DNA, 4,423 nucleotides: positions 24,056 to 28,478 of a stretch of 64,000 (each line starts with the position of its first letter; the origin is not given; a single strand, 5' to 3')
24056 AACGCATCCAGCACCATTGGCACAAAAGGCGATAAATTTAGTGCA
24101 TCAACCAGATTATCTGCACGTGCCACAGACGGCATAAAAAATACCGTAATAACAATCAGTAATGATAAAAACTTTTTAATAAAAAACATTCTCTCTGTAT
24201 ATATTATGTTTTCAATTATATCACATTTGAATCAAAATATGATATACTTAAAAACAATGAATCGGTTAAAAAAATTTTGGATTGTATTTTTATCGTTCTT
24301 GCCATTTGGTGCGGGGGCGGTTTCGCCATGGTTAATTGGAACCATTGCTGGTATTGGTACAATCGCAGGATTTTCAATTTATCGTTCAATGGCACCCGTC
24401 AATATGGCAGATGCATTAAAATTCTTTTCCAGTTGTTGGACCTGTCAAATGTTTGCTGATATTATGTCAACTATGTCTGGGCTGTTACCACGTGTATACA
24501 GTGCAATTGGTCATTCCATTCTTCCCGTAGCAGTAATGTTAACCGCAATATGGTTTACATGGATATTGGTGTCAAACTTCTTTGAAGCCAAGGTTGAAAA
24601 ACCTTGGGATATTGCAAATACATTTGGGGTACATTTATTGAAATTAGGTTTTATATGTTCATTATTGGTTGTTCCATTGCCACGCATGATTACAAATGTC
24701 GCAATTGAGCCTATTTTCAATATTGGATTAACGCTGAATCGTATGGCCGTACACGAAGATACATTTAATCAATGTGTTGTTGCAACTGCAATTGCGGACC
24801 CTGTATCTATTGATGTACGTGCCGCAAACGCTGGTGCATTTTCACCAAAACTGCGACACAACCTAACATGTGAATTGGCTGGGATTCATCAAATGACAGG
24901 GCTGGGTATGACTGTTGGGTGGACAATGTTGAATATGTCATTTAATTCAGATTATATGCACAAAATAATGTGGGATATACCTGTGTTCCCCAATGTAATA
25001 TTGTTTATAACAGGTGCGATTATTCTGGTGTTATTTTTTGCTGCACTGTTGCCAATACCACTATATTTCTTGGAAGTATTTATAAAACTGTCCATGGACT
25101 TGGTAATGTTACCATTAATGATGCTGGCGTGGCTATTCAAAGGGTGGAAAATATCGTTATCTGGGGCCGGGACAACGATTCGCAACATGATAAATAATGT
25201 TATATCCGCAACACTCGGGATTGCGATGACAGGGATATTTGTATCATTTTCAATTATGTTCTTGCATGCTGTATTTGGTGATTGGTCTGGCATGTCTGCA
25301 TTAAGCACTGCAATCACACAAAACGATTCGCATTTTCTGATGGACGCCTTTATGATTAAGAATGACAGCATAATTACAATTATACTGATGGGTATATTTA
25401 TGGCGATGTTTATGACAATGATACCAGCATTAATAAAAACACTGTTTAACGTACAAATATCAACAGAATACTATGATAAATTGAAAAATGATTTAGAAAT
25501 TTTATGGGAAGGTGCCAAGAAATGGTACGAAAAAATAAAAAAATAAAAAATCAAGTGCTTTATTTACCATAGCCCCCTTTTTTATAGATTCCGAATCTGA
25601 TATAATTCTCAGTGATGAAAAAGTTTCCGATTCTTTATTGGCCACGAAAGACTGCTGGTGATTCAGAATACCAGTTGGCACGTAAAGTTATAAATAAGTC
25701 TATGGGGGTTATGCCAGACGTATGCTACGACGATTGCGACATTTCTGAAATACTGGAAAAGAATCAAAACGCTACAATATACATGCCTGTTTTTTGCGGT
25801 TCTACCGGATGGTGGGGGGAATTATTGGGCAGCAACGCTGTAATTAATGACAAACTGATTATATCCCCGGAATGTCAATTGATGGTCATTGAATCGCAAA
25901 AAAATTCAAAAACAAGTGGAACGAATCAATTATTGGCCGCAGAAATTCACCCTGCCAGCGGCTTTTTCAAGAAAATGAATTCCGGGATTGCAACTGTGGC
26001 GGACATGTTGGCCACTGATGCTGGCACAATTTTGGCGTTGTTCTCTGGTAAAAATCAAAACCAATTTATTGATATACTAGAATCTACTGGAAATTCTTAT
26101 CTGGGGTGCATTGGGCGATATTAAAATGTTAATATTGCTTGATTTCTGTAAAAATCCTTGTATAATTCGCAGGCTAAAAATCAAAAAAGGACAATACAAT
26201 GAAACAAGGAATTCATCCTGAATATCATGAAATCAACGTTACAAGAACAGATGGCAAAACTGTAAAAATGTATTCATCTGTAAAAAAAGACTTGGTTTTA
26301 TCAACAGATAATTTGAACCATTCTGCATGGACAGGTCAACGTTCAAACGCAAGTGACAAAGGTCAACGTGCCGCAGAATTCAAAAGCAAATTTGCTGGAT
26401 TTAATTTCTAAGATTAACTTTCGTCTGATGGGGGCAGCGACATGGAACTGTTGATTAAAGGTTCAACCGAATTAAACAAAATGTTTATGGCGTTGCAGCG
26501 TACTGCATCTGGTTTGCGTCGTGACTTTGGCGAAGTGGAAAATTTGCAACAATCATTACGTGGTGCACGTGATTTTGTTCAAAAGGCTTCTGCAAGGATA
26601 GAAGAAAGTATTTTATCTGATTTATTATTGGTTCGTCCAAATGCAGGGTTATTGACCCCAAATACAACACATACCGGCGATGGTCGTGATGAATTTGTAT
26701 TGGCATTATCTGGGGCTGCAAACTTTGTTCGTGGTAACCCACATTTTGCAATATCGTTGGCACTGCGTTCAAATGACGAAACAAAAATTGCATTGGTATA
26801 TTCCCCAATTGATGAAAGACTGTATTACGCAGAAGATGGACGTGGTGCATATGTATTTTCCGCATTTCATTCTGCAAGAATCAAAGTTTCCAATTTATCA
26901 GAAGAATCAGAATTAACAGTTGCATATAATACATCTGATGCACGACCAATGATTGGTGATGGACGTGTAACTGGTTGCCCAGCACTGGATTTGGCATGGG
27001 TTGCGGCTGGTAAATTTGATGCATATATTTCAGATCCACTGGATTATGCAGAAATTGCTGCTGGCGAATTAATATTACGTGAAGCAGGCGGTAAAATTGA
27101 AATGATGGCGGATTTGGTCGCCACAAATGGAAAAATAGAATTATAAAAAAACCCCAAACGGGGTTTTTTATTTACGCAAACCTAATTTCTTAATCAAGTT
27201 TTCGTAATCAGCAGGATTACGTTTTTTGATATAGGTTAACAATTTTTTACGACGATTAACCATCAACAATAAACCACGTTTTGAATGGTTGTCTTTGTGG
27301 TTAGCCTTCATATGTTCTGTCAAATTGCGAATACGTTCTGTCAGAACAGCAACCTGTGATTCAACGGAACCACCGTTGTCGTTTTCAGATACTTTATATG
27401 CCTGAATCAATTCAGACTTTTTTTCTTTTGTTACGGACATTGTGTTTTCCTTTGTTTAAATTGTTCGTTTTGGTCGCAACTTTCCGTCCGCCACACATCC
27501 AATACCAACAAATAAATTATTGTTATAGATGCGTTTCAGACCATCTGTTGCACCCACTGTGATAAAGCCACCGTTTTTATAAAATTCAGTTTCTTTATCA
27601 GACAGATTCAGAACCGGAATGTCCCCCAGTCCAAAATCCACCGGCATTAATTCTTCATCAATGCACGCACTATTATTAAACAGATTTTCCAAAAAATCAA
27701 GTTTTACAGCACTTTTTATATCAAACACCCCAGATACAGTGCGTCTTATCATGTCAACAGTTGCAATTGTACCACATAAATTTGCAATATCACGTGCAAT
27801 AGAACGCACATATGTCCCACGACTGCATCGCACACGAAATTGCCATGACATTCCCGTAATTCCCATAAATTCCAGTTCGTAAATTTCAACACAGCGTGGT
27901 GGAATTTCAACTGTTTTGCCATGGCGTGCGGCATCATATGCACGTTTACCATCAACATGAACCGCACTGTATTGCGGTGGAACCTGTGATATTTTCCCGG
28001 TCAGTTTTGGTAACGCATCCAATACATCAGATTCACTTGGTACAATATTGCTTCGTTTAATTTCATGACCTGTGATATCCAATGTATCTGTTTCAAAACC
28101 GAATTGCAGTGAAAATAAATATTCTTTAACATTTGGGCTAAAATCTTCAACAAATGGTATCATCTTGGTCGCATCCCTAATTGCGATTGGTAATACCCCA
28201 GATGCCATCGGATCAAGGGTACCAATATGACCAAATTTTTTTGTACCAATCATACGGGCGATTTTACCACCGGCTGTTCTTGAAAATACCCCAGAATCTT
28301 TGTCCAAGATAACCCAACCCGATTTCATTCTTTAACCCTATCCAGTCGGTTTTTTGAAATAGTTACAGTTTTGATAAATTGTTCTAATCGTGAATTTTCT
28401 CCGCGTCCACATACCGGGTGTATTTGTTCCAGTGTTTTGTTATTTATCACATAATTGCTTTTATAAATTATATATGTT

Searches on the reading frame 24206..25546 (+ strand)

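Call 16: search_protein_families(library=pfam, proteins=[window:24206-25546:+], max_evalue=0.001)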
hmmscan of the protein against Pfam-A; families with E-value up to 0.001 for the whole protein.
window:24206-25546:+ (446 aa): 0 families

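Call 21: search_protein_families(library=pfam, proteins=[window:24206-25546:+], max_evalue=5)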
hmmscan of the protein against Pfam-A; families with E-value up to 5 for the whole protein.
window:24206-25546:+ (446 aa): 1 family
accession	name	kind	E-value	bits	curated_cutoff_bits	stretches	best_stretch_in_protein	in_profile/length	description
PF01788.22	PsbJ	-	0.014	15.7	30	1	36-58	4-26/39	PsbJ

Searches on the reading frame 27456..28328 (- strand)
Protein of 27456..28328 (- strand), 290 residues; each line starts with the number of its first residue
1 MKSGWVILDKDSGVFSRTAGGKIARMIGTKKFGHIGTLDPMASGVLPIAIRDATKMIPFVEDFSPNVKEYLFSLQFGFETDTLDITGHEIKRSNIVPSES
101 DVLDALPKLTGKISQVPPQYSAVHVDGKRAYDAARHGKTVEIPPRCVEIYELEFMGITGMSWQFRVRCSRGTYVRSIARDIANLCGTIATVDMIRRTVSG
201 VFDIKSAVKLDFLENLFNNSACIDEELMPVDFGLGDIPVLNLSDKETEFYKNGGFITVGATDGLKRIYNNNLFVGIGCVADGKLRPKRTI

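Call 23: search_protein_families(library=pfam, proteins=[window:27456-28328:-], max_evalue=0.001)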
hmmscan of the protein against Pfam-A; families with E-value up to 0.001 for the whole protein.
window:27456-28328:- (290 aa): 3 families
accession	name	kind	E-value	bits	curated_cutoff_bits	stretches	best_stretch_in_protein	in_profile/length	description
PF01509.24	TruB_N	-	9.8e-48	162.7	27.3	1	25-174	2-149/149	TruB family pseudouridylate synthase (N terminal domain)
PF09157.17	TruB-C_2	-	1.1e-07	32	21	1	238-289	1-56/57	Pseudouridine synthase II TruB, C-terminal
PF16198.10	TruB_C_2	-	4.6e-07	30.3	29.3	1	175-231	1-62/66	tRNA pseudouridylate synthase B C-terminal domain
